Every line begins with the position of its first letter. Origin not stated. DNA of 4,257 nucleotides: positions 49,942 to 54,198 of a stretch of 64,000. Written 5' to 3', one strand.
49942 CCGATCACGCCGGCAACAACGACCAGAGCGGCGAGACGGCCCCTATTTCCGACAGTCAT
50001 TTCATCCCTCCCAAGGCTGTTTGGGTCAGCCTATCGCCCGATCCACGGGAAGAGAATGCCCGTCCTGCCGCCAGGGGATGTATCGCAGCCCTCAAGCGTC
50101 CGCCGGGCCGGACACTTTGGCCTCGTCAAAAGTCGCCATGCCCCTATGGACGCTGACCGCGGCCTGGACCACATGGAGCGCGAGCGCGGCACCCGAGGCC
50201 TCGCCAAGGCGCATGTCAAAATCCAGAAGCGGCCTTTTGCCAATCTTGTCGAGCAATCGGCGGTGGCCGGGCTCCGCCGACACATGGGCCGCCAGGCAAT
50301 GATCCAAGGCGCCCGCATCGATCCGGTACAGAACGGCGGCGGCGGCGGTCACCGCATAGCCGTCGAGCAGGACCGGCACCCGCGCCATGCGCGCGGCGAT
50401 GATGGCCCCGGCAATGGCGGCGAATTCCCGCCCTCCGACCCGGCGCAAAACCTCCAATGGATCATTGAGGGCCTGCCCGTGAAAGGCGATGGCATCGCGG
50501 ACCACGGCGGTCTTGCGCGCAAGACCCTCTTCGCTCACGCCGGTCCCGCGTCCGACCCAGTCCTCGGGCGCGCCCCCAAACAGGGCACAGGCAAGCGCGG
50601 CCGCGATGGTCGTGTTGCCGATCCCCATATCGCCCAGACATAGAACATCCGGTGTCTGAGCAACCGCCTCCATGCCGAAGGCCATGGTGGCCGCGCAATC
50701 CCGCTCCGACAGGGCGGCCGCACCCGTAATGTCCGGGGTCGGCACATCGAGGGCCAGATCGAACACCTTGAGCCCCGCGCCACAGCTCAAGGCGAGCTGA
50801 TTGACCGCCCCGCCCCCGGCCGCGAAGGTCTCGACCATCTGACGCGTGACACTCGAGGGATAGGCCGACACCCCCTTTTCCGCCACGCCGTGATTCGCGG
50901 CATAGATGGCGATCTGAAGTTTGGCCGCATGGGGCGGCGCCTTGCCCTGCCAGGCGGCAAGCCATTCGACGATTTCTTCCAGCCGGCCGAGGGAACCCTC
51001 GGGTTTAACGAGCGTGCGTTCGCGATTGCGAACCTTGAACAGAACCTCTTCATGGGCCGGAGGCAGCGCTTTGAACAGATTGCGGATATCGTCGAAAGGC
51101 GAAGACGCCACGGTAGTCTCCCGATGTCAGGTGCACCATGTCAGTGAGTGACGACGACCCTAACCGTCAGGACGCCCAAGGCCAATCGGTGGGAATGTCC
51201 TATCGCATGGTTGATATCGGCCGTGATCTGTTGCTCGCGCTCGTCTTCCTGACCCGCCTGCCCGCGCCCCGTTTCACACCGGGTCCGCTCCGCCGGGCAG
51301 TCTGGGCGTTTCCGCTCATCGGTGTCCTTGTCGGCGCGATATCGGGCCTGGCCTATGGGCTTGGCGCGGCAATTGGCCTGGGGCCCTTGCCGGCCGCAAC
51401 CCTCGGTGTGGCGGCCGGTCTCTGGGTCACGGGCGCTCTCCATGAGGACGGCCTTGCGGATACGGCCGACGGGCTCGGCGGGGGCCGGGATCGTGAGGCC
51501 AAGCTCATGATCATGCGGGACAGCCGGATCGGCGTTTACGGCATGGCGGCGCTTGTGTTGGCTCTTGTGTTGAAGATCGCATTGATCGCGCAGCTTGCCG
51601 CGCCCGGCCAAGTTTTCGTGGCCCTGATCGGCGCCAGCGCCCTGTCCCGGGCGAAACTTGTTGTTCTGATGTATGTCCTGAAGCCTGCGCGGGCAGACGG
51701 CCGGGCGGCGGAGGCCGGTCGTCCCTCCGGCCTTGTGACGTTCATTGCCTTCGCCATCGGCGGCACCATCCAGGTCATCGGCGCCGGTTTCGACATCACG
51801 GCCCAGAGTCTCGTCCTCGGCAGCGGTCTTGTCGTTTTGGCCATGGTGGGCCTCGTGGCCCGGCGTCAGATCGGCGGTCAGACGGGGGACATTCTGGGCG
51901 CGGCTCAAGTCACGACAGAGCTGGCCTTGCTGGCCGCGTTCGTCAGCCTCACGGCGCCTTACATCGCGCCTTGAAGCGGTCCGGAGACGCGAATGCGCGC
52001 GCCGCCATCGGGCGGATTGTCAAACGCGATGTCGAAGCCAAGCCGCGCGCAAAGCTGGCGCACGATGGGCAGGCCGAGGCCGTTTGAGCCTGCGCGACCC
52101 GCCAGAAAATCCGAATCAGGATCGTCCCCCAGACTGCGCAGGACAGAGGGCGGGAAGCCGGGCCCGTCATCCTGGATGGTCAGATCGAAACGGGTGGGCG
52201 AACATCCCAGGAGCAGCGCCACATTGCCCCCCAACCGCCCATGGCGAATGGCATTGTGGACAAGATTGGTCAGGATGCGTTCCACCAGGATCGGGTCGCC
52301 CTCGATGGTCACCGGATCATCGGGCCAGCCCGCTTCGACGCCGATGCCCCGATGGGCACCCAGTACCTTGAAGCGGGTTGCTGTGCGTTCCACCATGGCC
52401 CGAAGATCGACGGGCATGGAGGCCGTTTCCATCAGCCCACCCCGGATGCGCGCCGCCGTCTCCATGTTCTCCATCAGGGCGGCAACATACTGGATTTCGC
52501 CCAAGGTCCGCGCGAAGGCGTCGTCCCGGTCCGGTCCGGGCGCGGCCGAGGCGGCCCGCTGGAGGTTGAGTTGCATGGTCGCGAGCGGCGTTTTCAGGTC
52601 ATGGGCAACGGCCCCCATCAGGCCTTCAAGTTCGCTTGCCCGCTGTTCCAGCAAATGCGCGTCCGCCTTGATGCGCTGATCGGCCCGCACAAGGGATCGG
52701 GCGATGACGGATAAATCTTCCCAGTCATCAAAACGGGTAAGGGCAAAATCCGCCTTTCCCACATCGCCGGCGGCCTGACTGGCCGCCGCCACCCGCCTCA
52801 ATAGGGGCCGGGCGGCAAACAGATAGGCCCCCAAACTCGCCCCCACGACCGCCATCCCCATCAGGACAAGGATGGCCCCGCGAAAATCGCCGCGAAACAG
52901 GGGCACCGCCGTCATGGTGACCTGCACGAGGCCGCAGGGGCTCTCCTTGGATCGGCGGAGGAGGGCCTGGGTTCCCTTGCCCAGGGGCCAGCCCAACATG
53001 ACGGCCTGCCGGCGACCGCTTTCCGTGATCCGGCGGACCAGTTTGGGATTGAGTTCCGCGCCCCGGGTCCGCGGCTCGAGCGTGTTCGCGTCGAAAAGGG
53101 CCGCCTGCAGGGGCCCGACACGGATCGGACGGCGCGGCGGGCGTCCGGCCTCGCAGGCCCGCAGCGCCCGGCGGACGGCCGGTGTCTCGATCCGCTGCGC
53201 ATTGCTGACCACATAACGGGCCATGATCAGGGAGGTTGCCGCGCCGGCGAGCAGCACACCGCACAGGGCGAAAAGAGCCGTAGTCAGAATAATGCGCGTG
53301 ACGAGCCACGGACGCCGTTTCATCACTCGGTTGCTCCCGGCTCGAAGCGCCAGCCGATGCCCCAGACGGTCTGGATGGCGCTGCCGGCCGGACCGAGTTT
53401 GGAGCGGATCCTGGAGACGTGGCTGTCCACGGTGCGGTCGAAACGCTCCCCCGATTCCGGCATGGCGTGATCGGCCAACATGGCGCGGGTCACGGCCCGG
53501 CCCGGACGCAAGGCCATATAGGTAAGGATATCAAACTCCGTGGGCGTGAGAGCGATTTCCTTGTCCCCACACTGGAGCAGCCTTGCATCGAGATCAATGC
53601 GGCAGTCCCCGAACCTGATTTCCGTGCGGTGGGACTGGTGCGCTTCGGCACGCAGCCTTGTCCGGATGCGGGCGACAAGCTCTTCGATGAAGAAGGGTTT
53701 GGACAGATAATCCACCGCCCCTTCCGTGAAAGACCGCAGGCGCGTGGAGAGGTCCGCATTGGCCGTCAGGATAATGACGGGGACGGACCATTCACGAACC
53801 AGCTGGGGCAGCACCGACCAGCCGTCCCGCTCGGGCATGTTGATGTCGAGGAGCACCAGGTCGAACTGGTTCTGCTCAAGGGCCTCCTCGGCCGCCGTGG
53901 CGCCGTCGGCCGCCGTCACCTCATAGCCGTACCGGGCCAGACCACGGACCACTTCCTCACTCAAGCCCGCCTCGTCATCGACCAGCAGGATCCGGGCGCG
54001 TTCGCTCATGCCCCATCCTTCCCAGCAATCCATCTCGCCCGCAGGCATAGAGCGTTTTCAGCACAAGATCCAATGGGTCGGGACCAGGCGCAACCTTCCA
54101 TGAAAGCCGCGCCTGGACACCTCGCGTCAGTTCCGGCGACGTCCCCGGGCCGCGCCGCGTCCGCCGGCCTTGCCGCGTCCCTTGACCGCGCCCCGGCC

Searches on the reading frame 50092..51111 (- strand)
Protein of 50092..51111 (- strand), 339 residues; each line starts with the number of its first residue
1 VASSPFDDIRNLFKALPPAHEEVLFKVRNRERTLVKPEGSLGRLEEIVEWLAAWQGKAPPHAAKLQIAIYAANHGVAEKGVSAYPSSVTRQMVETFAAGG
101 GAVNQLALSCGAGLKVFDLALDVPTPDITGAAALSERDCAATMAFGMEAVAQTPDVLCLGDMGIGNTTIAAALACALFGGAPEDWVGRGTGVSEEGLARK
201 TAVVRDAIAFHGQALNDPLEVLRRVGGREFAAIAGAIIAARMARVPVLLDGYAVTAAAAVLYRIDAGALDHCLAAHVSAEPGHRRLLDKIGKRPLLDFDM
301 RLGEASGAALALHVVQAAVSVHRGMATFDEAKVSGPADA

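Call 5: search_protein_families(library=pfam, proteins=[window:50092-51111:-], max_evalue=0.01)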
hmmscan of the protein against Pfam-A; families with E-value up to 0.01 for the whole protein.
window:50092-51111:- (339 aa): 1 family
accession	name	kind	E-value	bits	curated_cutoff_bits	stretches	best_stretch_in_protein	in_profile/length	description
PF02277.22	DBI_PRT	-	7.3e-113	377.6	22.6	1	17-333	2-329/329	Phosphoribosyltransferase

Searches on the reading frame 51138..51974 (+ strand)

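Call 5: search_protein_families(library=pfam, proteins=[window:51138-51974:+], max_evalue=0.01)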
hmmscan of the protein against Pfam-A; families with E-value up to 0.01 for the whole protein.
window:51138-51974:+ (278 aa): 1 family
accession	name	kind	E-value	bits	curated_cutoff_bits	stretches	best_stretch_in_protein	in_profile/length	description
PF02654.20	CobS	-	5.1e-49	167.7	23.2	1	34-265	1-206/207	Cobalamin-5-phosphate synthase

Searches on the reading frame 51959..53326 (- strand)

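Call 5: search_protein_families(library=pfam, proteins=[window:51959-53326:-], max_evalue=0.01)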
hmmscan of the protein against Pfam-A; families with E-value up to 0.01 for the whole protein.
window:51959-53326:- (455 aa): 3 families
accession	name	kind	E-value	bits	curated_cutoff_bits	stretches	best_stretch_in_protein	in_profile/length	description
PF02518.31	HATPase_c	-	1e-16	61.8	26.4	1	343-451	1-109/111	Histidine kinase-, DNA gyrase B-, and HSP90-like ATPase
PF00512.31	HisKA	-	1e-07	32.3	26.9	1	236-296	5-65/66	His Kinase A (phospho-acceptor) domain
PF13581.12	HATPase_c_2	-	8e-07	29.6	27.4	1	355-428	39-111/127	Histidine kinase-like ATPase domain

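Call 58: search_protein_families(library=ncbifam, proteins=[window:51959-53326:-], max_evalue=0.00001)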
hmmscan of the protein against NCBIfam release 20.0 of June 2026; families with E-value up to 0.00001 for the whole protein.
window:51959-53326:- (455 aa): 42 families (the best 25 are shown)
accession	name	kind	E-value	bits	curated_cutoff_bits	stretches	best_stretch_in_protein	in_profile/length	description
NF007898.0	PRK10604.1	equivalog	4.2e-22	78.9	478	1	155-452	139-424/433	two-component system sensor histidine kinase RstB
NF012163.2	BaeS_SmeS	equivalog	1.1e-19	70.7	500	1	149-447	163-454/457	sensor histidine kinase efflux regulator BaeS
NF033792.0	ActS_PrrB_HisK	equivalog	4e-19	68.8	350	1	227-448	196-416/423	ActS/PrrB/RegB family redox-sensitive histidine kinase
NF008312.0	PRK11100.1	equivalog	5.9e-18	65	356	1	224-448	248-471/477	two-component system sensor histidine kinase CreC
TIGR02966.1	phoR_proteo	equivalog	1.3e-17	63.8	334.2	1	237-424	118-308/333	phosphate regulon sensor histidine kinase PhoR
TIGR01386.1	cztS_silS_copS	subfamily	2.1e-17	63.3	292.55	1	226-436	234-444/457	heavy metal sensor histidine kinase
NF041832.1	near_NosP_CTERM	subfamily_domain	2.5e-17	63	400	1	237-451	11-225/370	NahK/ErcS family hybrid sensor histidine kinase/response regulator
NF040691.1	MtrAB_MtrB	equivalog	1.6e-16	60.5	450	1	152-394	189-433/507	MtrAB system histidine kinase MtrB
NF007664.1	PRK10337.1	equivalog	6.6e-16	58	475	1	240-448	237-441/442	quorum sensing histidine kinase QseC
NF007004.0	PRK09467.1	equivalog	2.4e-15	56.3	415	1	130-451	139-436/440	two-component system sensor histidine kinase EnvZ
NF041880.1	EPS_EpsF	equivalog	6.7e-14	51.2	900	1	237-433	278-473/492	response regulator EpsF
NF052314.1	T9SS_HK_PorY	subfamily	7.9e-14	51.5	350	1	239-436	217-406/418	PorY family sensor histidine kinase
NF007837.0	PRK10549.1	equivalog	2.4e-13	49.6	603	1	155-452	169-459/466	envelope stress sensor histidine kinase BaeS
NF008025.0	PRK10755.1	equivalog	3.2e-13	49.1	314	1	239-427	149-331/362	two-component system sensor histidine kinase PmrB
NF008468.0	PRK11360.1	equivalog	3.2e-13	48.9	646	1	229-448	392-605/616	two-component system sensor histidine kinase AtoS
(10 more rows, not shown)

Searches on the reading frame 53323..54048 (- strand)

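Call 5: search_protein_families(library=pfam, proteins=[window:53323-54048:-], max_evalue=0.01)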
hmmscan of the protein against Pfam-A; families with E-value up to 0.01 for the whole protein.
window:53323-54048:- (241 aa): 2 families
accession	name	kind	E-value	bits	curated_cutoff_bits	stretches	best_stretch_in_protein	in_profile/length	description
PF00072.30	Response_reg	-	4e-27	95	30.2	1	20-129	1-111/111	Response regulator receiver domain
PF00486.34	Trans_reg_C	-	6.5e-22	77.8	26.2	1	163-235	2-77/77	Transcriptional regulatory protein, C terminal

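Call 58: search_protein_families(library=ncbifam, proteins=[window:53323-54048:-], max_evalue=0.00001)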
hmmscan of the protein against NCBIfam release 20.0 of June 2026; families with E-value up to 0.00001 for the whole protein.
window:53323-54048:- (241 aa): 96 families (the best 25 are shown)
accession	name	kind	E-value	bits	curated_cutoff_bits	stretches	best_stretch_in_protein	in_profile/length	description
NF040689.1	MtrAB_MtrA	equivalog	2.4e-45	154.6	300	1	20-234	1-217/219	MtrAB system response regulator MtrA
TIGR02154.1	PhoB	equivalog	2.2e-43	148.2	296.2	1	18-236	3-226/226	phosphate regulon transcriptional regulator PhoB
NF007005.1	PRK09468.1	equivalog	9.3e-43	146.3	331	1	16-238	2-234/237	osmolarity response regulator transcription factor OmpR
NF053854.1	RespRegPhoBBctds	equivalog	7e-42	143.3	270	1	20-236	1-225/225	two-component system response regulator PhoB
NF007928.2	PRK10643.1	equivalog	1.7e-41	142.2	330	1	19-234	2-215/216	two-component system response regulator PmrA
NF008296.0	PRK11083.1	equivalog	7.4e-41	140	273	1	17-236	3-226/228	two-component system response regulator CreB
NF045944.1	ResRegRpaBCyano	equivalog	6.8e-40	136.9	330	1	21-235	1-227/229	response regulator transcription factor RpaB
NF012023.0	PRK15479.1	equivalog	1e-38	133.1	337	1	19-237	2-219/224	transcriptional regulator TctD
TIGR01387.1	cztR_silR_copR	subfamily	3.9e-38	131.3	279.2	1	20-233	1-216/218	heavy metal response regulator transcription factor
NF041733.1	resp_reg_CseB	equivalog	2.4e-37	128.5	350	1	19-235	2-226/228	two-component system response regulator CseB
NF045991.1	RespRegCtrARhodob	equivalog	5.5e-36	124.4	350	1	19-233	2-219/224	response regulator transcription factor CtrA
NF007982.1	PRK10710.1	equivalog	4.7e-35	121.3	380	1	16-238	6-230/235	envelope stress response regulator BaeR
NF033117.2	vanR_ACDEGLN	exception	5e-35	121.1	350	1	20-236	1-226/226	VanR-ABDEGLN family response regulator transcription factor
NF012227.0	AdeR_RR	equivalog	9.2e-34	116.9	340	1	18-235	12-236/239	efflux system response regulator transcription factor AdeR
NF040534.1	resp_reg_YycF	equivalog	4.8e-33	114.3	340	1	19-223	2-212/231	response regulator YycF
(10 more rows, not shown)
